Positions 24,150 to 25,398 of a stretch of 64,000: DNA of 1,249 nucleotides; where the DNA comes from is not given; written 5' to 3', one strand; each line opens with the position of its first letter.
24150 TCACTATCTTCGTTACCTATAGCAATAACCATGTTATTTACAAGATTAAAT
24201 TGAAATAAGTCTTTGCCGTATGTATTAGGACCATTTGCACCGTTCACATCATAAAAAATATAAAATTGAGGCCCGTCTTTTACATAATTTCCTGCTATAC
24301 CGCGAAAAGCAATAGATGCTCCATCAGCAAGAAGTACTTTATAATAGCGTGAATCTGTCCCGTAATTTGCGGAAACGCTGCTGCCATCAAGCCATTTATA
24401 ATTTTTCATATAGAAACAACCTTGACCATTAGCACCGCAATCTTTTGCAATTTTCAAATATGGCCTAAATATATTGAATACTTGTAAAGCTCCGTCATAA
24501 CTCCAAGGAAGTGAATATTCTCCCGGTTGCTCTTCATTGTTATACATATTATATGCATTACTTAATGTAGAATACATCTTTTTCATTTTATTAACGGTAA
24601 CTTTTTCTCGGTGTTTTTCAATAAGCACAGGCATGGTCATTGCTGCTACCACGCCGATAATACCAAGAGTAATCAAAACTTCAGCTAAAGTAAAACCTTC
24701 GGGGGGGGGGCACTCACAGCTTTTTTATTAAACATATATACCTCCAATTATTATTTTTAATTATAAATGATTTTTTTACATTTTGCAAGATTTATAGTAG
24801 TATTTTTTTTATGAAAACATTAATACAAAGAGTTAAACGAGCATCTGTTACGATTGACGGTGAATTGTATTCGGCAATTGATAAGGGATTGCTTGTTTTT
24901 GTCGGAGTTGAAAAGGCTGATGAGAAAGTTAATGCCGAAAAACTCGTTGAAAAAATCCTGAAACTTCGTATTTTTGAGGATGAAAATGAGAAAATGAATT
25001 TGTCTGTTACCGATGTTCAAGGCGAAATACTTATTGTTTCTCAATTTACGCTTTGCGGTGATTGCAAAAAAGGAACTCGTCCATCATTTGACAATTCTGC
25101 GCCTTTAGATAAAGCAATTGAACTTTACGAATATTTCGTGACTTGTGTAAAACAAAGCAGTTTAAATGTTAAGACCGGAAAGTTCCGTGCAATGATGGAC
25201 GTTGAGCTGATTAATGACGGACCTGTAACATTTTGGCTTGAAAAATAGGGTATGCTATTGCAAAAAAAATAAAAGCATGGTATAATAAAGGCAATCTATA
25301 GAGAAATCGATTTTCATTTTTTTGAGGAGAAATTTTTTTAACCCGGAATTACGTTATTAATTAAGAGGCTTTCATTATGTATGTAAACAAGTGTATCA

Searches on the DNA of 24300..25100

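Call 65: search_rna_families(source=window, start=24300, end=25100, threshold=evalue, max_evalue=1)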
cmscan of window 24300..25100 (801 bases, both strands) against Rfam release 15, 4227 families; matches with E-value up to 1: 1.
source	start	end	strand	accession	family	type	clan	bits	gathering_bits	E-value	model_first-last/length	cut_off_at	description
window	24620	24760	-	RF00113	SIB_RNA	Gene; antitoxin;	-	18.3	56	0.67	1-147/147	no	Short Intergenic Abundant RNA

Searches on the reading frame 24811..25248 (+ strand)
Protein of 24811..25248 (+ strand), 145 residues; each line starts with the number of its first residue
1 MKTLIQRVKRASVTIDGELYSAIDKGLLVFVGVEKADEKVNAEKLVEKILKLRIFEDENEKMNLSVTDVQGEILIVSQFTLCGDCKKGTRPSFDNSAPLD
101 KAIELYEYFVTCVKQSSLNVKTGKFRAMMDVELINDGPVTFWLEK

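Call 11: find_encoding_contigs(protein=window:24811-25248:+, flank=3000, max_places=10)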
Protein window:24811-25248:+ (145 aa): 23 contigs read that carry it; 1 place shown.
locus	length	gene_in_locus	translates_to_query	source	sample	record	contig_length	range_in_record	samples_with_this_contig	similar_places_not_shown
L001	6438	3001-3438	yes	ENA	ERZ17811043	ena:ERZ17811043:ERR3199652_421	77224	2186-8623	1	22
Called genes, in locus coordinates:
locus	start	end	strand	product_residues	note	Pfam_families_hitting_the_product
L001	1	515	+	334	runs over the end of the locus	PF01869:BcrAD_BadFG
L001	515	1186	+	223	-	PF03692:CxxCxxCC (weak)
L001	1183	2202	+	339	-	PF21016:RlmN_N, PF04055:Radical_SAM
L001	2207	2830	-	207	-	-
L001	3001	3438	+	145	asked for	PF02580:Tyr_Deacylase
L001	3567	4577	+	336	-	-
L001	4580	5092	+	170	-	PF01782:RimM, PF05239:PRC, PF24986:PRC_RimM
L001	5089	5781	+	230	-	PF01746:tRNA_m1G_MT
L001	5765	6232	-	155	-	-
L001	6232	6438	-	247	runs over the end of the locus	-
